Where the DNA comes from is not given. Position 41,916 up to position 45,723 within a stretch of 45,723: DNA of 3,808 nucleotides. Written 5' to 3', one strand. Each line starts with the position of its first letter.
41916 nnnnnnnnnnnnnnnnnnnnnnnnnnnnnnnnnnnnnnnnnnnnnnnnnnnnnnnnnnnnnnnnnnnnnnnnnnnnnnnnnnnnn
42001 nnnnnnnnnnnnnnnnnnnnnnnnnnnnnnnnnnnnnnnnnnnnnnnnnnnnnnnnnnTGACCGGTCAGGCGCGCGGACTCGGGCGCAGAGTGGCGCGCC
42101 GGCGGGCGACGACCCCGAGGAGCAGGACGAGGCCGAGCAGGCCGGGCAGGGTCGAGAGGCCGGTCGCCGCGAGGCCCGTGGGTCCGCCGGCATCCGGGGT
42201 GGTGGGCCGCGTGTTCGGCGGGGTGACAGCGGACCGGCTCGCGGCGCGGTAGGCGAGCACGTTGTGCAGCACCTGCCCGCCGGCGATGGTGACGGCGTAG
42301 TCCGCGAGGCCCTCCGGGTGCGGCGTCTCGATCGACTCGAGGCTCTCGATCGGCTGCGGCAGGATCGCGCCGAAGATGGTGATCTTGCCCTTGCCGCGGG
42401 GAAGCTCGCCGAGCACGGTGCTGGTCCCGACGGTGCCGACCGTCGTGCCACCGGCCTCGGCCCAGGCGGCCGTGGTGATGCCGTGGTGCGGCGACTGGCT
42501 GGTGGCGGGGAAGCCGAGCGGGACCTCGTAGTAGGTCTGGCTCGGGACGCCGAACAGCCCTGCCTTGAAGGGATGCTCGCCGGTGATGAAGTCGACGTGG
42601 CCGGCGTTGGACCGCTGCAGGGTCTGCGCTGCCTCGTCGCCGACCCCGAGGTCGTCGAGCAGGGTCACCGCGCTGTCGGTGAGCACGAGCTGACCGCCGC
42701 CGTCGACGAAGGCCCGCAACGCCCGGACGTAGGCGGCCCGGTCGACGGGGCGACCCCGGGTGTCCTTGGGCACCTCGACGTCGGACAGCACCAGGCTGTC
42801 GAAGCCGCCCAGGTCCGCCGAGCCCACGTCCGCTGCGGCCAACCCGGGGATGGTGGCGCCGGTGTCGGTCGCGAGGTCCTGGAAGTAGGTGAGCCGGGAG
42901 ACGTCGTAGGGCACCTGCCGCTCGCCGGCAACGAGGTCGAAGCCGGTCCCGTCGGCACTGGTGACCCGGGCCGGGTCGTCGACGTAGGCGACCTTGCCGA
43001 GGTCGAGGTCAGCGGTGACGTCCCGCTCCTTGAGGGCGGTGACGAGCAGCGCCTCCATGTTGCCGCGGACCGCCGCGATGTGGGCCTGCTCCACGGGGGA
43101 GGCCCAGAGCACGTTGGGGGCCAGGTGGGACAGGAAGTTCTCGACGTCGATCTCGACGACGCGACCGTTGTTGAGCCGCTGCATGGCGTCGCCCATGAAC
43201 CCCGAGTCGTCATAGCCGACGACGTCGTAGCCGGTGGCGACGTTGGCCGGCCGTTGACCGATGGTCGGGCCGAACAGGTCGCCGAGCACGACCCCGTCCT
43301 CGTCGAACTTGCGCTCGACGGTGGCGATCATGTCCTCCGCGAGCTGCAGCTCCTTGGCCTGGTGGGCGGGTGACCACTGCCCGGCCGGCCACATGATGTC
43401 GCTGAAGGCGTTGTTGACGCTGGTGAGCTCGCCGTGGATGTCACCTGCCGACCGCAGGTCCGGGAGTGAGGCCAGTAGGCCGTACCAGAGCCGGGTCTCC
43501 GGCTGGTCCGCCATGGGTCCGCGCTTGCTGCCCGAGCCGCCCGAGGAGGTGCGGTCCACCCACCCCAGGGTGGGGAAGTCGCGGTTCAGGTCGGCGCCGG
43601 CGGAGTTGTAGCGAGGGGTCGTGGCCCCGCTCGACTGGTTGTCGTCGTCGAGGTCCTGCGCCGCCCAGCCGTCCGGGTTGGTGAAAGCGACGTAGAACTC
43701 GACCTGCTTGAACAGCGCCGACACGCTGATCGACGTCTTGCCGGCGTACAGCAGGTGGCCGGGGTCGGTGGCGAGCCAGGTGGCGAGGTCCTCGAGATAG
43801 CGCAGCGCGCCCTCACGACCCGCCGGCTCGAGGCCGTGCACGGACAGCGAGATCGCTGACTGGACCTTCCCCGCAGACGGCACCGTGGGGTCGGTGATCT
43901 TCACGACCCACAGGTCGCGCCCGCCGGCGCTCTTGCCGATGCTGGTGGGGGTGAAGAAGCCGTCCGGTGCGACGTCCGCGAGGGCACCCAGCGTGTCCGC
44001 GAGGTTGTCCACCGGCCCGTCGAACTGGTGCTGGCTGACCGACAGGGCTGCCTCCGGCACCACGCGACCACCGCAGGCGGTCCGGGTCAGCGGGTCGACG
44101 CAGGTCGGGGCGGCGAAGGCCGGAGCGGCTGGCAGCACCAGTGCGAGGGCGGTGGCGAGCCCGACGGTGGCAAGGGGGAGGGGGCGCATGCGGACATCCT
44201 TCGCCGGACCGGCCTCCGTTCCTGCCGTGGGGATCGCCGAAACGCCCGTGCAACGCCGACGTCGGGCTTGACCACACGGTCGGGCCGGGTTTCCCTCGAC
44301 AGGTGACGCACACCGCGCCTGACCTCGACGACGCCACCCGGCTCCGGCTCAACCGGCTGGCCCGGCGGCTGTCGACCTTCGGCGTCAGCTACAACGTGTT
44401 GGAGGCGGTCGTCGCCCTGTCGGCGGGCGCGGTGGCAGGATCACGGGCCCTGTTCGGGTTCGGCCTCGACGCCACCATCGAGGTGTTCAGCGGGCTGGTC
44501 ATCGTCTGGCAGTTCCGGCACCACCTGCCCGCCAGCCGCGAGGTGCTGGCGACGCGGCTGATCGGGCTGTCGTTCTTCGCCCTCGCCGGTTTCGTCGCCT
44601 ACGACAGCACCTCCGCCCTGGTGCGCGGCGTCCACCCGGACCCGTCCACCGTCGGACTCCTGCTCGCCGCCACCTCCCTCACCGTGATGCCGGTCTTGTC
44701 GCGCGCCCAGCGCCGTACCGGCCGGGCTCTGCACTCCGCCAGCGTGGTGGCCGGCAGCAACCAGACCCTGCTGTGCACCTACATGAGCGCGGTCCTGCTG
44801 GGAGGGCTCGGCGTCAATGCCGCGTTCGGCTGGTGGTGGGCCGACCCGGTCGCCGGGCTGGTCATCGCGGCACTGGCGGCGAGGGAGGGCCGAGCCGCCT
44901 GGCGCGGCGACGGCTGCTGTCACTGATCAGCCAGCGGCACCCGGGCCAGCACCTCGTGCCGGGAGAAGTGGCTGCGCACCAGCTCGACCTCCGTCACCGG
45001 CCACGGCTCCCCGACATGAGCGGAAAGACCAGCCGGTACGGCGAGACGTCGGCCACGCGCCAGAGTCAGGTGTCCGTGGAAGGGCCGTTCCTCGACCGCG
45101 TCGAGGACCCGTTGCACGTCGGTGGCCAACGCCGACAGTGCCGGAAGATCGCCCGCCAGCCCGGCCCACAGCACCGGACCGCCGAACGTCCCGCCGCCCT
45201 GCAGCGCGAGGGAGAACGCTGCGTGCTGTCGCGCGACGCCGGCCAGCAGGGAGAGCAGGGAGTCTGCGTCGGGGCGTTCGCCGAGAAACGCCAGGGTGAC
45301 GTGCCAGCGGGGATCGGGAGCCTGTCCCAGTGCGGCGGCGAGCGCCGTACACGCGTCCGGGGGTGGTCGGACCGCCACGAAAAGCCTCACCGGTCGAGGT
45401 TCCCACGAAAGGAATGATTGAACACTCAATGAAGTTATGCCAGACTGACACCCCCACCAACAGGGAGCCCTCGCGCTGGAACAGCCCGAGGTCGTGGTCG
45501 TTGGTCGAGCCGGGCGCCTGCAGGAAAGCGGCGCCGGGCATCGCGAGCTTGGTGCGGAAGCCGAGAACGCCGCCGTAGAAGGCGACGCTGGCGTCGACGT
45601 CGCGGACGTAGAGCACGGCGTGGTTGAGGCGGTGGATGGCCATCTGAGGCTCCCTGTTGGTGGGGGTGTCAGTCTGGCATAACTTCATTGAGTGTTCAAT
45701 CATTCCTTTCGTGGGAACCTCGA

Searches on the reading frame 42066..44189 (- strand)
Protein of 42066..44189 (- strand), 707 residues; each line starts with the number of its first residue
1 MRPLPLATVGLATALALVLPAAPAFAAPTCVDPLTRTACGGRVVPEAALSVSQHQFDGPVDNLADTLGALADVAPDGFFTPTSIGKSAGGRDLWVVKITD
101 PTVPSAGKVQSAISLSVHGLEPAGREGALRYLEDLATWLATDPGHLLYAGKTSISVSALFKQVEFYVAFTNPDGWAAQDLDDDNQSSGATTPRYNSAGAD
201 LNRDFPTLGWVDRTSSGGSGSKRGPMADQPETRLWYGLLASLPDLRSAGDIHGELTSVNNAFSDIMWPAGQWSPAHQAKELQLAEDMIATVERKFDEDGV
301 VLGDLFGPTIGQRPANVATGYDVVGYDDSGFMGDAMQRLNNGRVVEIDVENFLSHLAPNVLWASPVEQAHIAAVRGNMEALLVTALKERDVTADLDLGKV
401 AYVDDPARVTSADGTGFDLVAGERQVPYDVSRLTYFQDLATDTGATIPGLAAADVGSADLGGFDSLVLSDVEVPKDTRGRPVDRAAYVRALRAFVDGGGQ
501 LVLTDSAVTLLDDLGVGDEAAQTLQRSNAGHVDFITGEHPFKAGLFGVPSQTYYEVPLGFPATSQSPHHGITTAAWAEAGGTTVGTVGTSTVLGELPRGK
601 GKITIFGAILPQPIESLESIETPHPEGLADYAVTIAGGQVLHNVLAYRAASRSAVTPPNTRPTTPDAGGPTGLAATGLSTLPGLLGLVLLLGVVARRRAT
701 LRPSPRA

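Call 4: search_protein_families(library=pfam, proteins=[window:42066-44189:-], max_evalue=0.01)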
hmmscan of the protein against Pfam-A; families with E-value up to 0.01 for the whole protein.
window:42066-44189:- (707 aa): 2 families
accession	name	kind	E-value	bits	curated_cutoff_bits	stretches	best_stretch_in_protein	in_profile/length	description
PF00246.29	Peptidase_M14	-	1e-15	58.6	21.6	1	80-254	17-184/286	Zinc carboxypeptidase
PF14258.12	DUF4350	-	0.00042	21.1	30.4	1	488-607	55-158/181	Domain of unknown function (DUF4350)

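Call 9: find_encoding_contigs(protein=window:42066-44189:-, flank=10000, max_places=10)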
Protein window:42066-44189:- (707 aa): no gene with exactly this product is on record in the collection.

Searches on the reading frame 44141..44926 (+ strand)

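Call 4: search_protein_families(library=pfam, proteins=[window:44141-44926:+], max_evalue=0.01)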
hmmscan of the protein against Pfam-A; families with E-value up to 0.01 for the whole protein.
window:44141-44926:+ (261 aa): 1 family
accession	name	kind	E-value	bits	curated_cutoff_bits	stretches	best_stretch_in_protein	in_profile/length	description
PF01545.26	Cation_efflux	-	3.6e-11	43.7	26.6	1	82-250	5-186/198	Cation efflux family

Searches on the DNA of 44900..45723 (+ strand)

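Call 21: search_dna_similar(query=window:44900-45723:+, collection=plasmids, mode=distant, max_rows=15)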
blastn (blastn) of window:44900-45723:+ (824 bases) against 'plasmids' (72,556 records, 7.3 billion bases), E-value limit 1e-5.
Records with a match: 13; places in all: 13; records where one place covers at least 80% of the query: 0.
Best place of each record, by identity: 80-90% 1; 60-80% 12.
By first word of the organism name: Streptomyces 11; Nonomuraea 1; Pseudomonas 1.
By predicted mobility (MOB-suite, as given by PLSDB): non-mobilizable 10; mobilizable 2; conjugative 1.
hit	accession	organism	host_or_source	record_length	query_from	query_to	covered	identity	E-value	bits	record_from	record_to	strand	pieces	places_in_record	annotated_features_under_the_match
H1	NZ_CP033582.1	Streptomyces sp. ADI95-16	-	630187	580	766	23%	72.6%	9e-19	103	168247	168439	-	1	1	VOC family protein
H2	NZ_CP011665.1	Streptomyces sp. Mg1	-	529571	580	766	23%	72.6%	9e-19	103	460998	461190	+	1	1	VOC family protein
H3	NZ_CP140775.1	Streptomyces goshikiensis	cell culture,soil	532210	580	766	23%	72.6%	9e-19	103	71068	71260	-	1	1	VOC family protein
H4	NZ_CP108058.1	Streptomyces goshikiensis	-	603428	580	766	23%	72.6%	9e-19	103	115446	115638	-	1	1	VOC family protein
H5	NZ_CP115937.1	Streptomyces goshikiensis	microorganism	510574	580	766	23%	72.1%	1e-17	99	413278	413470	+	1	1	VOC family protein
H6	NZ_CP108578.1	Streptomyces goshikiensis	-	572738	580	766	23%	72.1%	1e-17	99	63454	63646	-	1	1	VOC family protein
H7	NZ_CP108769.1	Streptomyces goshikiensis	-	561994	580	766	23%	72.1%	1e-17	99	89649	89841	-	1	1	VOC family protein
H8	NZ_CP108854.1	Streptomyces sp. NBC_00841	-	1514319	577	748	21%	75.0%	1e-22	115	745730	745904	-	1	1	record has no annotation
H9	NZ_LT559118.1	Nonomuraea gerenzanensis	-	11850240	577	735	19%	76.4%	1e-22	114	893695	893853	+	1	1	none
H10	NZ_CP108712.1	Streptomyces sp. NBC_01001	-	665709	580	744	20%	72.6%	1e-16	95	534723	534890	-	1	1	VOC family protein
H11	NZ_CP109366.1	Streptomyces sp. NBC_01558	-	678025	247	408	20%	71.0%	6e-9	70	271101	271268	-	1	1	thpR: RNA 2',3'-cyclic phosphodiesterase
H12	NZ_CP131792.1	Pseudomonas aeruginosa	Homo sapiens,culture,blood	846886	652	755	13%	75.0%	2e-9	72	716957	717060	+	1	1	VOC family protein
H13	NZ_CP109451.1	Streptomyces sp. NBC_01471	-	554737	652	737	10%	84.9%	4e-17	98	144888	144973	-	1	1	VOC family protein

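Call 22: search_dna_similar(query=window:44900-45723:+, collection=phages, mode=distant, max_rows=15)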
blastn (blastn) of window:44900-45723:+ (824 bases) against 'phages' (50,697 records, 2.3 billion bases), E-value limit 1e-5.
No match.
